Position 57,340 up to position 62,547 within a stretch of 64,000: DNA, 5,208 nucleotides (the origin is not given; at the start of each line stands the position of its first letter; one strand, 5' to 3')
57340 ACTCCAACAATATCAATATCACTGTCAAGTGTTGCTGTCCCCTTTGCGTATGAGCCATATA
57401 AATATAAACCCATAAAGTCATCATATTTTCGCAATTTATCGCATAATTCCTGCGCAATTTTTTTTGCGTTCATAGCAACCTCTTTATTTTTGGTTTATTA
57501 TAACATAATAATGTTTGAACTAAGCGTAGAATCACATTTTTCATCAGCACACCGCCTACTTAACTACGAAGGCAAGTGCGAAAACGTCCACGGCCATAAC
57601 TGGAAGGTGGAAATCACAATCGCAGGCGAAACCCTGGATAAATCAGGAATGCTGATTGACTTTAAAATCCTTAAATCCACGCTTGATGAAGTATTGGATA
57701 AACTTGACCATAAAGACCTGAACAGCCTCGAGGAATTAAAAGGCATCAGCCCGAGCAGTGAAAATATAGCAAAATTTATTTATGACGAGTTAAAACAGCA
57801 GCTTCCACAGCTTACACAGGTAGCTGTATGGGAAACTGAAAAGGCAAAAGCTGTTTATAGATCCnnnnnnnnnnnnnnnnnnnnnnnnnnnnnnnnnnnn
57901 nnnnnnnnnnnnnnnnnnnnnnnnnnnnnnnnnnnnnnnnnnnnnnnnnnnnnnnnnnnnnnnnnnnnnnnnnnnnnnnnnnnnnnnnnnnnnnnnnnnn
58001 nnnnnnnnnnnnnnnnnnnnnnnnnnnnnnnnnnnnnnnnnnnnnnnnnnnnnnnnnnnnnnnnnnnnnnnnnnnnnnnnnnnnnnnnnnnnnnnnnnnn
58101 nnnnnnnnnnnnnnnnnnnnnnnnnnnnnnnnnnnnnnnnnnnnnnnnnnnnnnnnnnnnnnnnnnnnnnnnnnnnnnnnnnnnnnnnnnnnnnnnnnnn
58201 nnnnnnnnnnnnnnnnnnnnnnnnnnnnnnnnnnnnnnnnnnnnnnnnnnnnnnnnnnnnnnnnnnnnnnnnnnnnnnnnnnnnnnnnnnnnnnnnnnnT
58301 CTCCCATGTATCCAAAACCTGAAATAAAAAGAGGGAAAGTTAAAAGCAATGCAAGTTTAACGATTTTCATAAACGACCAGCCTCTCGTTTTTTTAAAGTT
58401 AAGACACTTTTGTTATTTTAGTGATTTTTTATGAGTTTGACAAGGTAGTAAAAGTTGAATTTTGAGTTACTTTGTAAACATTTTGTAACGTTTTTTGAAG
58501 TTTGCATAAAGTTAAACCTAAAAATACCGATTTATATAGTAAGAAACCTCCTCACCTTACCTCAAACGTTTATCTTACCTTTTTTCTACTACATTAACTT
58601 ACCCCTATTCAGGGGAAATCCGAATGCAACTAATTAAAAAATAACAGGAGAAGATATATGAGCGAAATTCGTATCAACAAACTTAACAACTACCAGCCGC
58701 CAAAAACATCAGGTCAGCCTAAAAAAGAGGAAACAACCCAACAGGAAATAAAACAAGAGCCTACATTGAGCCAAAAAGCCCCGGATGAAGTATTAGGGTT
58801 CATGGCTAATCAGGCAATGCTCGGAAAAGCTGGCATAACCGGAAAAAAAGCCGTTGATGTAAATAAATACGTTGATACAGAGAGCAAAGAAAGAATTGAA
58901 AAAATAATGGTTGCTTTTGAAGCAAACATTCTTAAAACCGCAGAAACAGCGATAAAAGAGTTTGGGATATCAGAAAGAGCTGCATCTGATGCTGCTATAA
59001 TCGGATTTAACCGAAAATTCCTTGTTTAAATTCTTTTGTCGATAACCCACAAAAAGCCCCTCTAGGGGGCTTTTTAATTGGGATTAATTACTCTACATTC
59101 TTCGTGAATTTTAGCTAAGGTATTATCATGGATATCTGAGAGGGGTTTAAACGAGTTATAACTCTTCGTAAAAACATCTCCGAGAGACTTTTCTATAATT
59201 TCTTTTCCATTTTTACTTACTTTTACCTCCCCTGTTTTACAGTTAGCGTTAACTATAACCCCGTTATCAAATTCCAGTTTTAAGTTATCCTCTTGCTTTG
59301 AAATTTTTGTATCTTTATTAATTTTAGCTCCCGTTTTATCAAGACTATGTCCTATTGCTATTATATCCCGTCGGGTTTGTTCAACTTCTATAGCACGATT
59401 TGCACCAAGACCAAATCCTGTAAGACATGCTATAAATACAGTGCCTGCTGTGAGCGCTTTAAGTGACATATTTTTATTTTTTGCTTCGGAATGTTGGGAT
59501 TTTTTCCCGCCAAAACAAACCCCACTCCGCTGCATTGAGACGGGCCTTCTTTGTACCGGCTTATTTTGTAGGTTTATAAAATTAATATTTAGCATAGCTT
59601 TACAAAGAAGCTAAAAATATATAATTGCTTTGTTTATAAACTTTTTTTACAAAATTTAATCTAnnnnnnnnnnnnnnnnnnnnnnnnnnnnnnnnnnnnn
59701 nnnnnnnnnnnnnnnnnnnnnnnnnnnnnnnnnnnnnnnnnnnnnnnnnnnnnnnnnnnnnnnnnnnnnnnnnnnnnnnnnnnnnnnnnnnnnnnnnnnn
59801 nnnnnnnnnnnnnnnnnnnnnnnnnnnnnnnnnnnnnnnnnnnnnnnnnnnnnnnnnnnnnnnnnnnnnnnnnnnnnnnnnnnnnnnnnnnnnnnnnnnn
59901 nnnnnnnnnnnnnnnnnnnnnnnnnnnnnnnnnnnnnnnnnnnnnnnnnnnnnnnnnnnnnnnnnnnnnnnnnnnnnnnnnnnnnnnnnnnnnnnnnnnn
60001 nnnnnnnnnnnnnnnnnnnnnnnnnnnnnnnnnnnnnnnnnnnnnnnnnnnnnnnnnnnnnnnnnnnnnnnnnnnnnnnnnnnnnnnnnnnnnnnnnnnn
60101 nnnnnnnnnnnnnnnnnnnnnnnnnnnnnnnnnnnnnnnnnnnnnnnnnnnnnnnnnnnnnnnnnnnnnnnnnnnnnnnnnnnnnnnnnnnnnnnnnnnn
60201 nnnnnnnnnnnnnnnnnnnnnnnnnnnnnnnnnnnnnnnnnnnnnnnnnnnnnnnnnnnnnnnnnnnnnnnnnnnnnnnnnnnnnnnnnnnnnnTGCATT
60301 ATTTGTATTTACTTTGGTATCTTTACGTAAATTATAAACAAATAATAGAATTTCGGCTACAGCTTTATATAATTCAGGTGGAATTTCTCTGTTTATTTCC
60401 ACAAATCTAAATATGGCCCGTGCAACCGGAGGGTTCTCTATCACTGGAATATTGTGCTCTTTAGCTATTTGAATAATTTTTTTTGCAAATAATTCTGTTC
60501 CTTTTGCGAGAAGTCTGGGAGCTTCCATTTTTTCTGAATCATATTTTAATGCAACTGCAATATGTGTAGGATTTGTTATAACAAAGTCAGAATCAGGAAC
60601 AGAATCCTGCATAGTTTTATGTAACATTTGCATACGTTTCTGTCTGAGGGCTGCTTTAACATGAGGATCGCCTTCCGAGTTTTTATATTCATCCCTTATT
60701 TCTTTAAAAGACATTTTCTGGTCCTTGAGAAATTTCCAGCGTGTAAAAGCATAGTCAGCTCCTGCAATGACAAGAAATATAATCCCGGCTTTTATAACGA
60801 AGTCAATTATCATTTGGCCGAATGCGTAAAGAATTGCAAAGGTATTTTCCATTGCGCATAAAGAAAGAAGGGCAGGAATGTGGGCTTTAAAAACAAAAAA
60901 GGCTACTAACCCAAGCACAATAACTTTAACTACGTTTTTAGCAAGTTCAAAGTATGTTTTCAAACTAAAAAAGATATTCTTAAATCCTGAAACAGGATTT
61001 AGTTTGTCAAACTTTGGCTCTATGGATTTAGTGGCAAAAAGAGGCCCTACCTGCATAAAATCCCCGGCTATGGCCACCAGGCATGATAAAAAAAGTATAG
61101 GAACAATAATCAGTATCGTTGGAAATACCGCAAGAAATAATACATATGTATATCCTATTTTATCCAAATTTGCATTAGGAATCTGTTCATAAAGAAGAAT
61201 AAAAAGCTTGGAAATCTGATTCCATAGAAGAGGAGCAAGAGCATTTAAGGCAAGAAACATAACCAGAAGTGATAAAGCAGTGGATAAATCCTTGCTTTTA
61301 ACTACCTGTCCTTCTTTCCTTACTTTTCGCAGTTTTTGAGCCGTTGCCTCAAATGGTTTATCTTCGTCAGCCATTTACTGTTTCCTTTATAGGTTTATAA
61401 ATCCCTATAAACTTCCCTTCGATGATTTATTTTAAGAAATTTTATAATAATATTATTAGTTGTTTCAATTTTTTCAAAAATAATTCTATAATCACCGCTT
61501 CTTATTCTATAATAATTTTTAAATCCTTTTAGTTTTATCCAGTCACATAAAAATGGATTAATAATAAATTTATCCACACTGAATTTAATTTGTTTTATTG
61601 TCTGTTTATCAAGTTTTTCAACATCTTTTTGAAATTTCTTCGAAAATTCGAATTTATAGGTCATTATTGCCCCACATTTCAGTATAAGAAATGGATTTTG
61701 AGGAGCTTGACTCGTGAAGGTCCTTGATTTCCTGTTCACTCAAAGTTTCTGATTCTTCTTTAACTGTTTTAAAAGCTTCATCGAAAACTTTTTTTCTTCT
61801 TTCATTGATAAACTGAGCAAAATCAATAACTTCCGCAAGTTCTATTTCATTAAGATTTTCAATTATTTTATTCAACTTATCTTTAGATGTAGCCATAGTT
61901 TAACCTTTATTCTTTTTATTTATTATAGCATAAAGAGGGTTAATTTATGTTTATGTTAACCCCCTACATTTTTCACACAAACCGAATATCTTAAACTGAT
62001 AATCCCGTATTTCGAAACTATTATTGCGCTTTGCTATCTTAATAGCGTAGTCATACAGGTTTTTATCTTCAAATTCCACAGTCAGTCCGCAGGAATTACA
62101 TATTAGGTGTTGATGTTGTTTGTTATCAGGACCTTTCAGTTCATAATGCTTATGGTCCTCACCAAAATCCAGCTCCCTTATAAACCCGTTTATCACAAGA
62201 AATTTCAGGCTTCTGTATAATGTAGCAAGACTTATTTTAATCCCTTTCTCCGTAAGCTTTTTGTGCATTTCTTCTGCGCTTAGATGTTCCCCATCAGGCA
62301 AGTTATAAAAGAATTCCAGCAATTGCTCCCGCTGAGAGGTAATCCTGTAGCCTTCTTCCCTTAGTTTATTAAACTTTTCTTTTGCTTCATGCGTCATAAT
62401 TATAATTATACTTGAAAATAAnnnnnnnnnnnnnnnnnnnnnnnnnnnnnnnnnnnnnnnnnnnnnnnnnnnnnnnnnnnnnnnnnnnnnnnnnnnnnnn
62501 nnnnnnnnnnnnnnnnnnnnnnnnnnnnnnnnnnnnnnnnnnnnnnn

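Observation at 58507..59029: Second sigma-28 promoter with a long GGA-containing leader: candidate FlgM-like gene and CsrA target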

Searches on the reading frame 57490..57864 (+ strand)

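Call 3: search_protein_families(library=pfam, proteins=[window:57490-57864:+], max_evalue=1)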
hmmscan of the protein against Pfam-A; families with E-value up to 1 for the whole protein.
window:57490-57864:+ (125 aa): 2 families
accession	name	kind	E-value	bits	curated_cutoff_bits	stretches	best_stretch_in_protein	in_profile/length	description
PF01242.24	PTPS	-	1.3e-42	145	22.4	1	10-124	1-119/121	6-pyruvoyl tetrahydropterin synthase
PF24012.1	DUF7326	-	0.1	13.4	27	1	66-116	20-54/76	Family of unknown function (DUF7326)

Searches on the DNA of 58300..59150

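Call 77: search_rna_families(source=window, start=58300, end=59150, threshold=evalue, max_evalue=1)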
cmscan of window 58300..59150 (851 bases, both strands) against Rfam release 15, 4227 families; matches with E-value up to 1: 1.
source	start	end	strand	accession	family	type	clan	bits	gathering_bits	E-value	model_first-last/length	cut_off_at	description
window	58993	59076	-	RF00238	ctRNA_pND324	Gene; antisense;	-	24.2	45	0.5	1-86/86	no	ctRNA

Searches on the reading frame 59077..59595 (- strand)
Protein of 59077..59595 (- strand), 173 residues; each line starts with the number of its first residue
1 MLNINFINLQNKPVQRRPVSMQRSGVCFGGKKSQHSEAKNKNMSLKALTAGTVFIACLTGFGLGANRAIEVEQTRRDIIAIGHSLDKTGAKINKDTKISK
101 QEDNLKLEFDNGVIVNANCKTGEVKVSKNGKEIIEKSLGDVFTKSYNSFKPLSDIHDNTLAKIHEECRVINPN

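Call 3: search_protein_families(library=pfam, proteins=[window:59077-59595:-], max_evalue=1)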
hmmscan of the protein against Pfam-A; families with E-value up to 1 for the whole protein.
window:59077-59595:- (173 aa): 0 families

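Call 4: search_protein_families(library=ncbifam, proteins=[window:59077-59595:-], max_evalue=1)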
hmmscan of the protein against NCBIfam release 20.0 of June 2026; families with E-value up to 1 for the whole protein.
window:59077-59595:- (173 aa): 1 family
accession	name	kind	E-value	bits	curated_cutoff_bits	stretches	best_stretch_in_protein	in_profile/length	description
NF000455.2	blaESP-1_fam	exception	0.043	13.3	600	1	78-167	202-287/290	ESP-1 family subclass B3 metallo-beta-lactamase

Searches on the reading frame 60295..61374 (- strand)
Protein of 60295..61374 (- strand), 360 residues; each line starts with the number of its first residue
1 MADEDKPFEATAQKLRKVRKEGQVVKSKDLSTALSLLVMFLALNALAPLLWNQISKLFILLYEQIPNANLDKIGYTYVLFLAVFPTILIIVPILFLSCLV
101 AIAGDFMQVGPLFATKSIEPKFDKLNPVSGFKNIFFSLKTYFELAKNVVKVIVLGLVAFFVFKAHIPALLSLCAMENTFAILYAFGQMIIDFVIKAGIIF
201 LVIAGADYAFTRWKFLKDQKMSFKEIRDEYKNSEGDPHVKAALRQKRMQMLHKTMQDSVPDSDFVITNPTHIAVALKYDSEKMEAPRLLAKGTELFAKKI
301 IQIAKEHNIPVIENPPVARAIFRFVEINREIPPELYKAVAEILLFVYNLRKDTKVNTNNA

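Call 3: search_protein_families(library=pfam, proteins=[window:60295-61374:-], max_evalue=1)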
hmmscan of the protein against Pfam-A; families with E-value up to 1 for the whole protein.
window:60295-61374:- (360 aa): 2 families
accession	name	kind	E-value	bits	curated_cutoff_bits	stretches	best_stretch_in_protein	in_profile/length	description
PF01312.24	Bac_export_2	-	5.4e-117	391.2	24.4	1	4-346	1-335/335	FlhB HrpN YscU SpaS Family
PF18821.6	LPD7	-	0.041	14.3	27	1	267-315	35-82/92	Large polyvalent protein-associated domain 7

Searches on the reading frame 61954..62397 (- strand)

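Call 54: search_protein_families(library=pfam, proteins=[window:61954-62397:-], max_evalue=0.01)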
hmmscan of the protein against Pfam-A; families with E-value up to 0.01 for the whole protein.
window:61954-62397:- (148 aa): 2 families
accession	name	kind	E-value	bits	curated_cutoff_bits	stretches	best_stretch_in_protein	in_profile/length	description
PF01475.25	FUR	-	1.1e-30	106.8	23.1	1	14-137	1-120/121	Ferric uptake regulator family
PF13565.12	HTH_32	-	0.0058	17.6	33.7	1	21-64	32-73/73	Homeodomain-like domain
